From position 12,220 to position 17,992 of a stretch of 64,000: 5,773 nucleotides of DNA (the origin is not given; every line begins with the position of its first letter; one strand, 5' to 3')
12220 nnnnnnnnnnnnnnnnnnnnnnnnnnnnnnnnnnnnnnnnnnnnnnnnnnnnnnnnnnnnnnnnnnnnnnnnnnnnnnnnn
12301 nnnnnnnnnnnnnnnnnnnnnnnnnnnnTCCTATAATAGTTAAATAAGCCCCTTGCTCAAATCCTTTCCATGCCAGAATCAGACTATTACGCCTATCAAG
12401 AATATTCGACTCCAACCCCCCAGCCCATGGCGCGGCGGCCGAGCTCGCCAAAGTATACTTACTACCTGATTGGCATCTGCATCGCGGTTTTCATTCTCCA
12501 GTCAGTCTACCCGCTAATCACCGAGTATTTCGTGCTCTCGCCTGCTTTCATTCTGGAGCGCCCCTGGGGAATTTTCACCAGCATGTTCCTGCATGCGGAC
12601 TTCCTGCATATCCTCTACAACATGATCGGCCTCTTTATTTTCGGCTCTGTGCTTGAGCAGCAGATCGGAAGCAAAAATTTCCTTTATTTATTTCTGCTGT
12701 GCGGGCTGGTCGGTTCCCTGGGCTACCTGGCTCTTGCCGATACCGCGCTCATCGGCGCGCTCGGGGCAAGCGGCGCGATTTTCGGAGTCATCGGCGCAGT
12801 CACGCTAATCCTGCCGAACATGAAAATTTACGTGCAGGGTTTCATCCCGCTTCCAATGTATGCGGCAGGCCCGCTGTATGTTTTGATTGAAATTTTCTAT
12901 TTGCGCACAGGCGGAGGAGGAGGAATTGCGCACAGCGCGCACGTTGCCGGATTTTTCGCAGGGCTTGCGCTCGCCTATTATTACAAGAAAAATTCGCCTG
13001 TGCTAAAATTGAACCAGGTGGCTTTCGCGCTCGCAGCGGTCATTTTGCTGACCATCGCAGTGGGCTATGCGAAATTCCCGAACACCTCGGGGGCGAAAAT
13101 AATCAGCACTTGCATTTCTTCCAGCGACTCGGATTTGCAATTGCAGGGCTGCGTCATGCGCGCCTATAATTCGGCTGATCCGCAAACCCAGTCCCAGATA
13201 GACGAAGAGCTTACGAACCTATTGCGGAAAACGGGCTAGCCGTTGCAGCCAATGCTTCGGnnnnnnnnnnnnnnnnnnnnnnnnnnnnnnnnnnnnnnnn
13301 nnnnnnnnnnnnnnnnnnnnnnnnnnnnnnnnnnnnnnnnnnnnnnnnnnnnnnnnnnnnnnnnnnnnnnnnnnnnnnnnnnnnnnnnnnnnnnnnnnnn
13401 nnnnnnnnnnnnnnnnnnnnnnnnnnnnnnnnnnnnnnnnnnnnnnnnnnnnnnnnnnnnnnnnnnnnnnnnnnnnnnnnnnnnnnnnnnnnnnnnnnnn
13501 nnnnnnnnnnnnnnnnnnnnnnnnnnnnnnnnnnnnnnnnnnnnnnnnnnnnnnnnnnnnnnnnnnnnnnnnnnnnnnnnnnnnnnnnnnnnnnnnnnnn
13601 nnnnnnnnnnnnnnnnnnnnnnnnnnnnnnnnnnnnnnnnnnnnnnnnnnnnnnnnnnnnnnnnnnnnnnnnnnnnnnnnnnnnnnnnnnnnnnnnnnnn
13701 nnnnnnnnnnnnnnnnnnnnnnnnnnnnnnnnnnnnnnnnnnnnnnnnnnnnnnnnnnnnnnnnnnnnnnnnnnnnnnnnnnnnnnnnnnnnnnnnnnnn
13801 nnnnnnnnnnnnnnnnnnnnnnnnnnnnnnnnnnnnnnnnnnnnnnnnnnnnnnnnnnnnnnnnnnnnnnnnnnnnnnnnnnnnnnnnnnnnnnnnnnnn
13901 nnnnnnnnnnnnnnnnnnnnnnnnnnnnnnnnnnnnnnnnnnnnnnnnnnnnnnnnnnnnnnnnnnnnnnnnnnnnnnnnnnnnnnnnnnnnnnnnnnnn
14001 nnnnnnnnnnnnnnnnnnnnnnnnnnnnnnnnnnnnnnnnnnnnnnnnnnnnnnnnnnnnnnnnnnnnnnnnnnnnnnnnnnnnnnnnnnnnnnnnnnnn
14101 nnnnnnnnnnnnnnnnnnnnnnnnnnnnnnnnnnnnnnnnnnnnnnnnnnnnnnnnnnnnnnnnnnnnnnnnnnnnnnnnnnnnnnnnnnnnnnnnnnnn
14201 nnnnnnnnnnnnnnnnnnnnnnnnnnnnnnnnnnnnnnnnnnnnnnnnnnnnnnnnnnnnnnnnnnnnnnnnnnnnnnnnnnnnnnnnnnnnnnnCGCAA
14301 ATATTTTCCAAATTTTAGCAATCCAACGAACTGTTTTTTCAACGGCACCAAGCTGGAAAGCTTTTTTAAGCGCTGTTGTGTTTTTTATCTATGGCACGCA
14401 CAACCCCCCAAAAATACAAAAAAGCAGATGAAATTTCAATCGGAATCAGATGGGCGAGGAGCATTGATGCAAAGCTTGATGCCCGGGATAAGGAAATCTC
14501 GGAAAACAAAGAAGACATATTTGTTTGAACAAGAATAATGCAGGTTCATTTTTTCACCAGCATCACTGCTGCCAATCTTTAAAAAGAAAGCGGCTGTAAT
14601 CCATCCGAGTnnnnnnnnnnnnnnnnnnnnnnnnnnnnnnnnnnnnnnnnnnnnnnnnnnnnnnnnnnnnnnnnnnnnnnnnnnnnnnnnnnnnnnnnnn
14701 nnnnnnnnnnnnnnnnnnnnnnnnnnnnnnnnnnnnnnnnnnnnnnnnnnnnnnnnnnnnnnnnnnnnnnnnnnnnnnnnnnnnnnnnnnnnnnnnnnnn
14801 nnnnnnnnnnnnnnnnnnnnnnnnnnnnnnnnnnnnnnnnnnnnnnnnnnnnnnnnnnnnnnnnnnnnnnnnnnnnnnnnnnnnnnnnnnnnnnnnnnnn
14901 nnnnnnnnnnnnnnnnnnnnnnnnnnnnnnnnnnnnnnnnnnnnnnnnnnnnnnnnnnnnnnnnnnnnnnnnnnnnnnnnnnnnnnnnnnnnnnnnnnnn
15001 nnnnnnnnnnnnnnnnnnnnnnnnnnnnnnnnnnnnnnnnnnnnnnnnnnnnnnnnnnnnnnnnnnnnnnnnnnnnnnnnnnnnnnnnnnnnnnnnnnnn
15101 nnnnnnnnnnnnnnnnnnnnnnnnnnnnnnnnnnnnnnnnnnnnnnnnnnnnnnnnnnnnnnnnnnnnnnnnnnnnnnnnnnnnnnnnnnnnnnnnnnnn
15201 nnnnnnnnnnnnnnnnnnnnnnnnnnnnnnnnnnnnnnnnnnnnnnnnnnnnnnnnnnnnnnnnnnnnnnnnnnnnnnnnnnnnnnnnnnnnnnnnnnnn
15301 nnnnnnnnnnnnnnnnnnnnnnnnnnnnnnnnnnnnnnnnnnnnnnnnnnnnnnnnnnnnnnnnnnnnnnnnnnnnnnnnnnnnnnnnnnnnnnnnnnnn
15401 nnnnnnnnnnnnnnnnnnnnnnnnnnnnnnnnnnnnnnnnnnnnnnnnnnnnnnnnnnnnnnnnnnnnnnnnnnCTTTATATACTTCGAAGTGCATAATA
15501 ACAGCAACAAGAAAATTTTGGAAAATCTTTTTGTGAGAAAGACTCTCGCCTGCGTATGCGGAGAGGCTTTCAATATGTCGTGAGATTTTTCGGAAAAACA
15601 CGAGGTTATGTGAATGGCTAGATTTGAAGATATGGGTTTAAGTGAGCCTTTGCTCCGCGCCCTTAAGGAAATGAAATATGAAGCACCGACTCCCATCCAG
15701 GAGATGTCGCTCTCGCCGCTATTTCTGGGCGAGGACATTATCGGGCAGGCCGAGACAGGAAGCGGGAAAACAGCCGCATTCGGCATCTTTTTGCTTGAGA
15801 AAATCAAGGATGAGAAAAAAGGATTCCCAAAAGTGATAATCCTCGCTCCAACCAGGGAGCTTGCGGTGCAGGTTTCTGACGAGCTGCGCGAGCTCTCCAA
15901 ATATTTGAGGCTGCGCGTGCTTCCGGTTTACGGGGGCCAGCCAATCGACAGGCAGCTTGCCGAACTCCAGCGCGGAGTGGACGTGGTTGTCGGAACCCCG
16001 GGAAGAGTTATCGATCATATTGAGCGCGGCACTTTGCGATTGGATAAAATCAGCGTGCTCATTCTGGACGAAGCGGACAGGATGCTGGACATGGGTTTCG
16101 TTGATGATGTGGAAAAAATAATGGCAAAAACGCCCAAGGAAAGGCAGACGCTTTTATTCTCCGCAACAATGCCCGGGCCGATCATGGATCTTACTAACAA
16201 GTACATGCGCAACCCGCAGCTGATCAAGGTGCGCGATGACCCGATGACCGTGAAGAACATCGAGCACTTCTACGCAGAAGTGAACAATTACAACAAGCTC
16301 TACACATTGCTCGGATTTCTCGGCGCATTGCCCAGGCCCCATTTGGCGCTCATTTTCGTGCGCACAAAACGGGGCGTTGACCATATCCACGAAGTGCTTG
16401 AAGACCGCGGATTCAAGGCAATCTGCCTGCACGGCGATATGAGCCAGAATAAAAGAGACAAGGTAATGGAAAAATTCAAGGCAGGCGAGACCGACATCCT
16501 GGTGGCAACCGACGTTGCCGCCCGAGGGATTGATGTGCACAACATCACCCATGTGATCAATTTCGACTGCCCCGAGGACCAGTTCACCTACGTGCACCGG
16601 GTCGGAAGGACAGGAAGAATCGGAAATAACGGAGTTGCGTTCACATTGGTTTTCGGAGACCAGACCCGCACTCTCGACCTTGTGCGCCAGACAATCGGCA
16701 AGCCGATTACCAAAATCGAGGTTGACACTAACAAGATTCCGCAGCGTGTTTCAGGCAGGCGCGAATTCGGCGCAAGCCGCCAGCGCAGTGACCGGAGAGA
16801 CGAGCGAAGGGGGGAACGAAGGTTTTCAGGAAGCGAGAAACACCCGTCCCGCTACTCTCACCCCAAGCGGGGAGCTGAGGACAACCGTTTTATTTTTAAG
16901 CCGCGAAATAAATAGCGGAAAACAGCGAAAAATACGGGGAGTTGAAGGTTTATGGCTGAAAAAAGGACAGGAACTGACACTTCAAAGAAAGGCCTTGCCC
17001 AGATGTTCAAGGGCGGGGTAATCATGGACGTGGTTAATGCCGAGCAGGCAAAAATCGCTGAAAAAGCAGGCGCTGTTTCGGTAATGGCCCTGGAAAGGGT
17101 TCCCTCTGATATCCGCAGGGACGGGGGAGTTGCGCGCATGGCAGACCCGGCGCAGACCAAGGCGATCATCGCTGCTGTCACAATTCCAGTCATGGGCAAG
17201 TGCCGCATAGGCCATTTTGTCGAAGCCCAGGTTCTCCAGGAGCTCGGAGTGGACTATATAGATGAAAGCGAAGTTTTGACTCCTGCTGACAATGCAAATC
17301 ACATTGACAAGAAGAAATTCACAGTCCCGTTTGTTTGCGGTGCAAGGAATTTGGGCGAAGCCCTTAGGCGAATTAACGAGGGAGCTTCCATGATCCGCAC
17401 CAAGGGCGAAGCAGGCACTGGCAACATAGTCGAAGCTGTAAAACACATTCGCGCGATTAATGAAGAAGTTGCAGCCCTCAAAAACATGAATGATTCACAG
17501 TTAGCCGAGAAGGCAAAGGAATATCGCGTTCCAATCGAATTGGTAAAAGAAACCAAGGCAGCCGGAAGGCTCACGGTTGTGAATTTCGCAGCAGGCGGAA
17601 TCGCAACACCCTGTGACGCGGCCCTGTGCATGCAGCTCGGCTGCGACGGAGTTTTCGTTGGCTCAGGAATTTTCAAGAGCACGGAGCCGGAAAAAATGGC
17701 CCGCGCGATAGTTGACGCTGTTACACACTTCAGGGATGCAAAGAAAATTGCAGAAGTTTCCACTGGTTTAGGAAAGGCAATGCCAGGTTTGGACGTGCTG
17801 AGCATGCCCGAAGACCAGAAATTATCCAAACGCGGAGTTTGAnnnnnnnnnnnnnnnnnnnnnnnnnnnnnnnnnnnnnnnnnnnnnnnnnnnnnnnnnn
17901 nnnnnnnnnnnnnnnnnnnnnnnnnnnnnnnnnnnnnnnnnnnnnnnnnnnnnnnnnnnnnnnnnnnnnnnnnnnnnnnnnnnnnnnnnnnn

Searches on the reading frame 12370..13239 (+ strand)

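Call 75: search_protein_families(library=pfam, proteins=[window:12370-13239:+], max_evalue=0.00001)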
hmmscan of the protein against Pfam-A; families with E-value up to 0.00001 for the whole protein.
window:12370-13239:+ (289 aa): 2 families
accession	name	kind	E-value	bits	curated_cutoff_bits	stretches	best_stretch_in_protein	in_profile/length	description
PF01694.28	Rhomboid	-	2.7e-31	109.1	22.6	1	64-206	3-141/143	Rhomboid domain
PF08551.15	DUF1751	-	3e-06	28.1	22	1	58-117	1-60/99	Eukaryotic integral membrane protein (DUF1751)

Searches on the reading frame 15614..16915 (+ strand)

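Call 75: search_protein_families(library=pfam, proteins=[window:15614-16915:+], max_evalue=0.00001)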
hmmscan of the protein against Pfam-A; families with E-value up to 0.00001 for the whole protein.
window:15614-16915:+ (433 aa): 3 families
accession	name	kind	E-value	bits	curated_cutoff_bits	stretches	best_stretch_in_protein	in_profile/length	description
PF00270.35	DEAD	-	1.3e-51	175.1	26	1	26-190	1-164/167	DEAD/DEAH box helicase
PF00271.37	Helicase_C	-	3.1e-35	121.2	23.5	1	238-337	11-110/110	Helicase conserved C-terminal domain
PF04851.21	ResIII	-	1.5e-08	35.2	22.5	1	45-186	29-162/164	Type III restriction enzyme, res subunit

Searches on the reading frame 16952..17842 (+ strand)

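Call 75: search_protein_families(library=pfam, proteins=[window:16952-17842:+], max_evalue=0.00001)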
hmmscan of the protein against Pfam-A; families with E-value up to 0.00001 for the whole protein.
window:16952-17842:+ (296 aa): 2 families
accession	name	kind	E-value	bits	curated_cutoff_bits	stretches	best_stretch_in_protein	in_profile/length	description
PF01680.23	SOR_SNZ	-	5.4e-105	350.2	27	1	10-214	3-207/207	SOR/SNZ family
PF05690.20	ThiG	-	3.6e-09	36.8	23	1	215-264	182-231/247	Thiazole biosynthesis protein ThiG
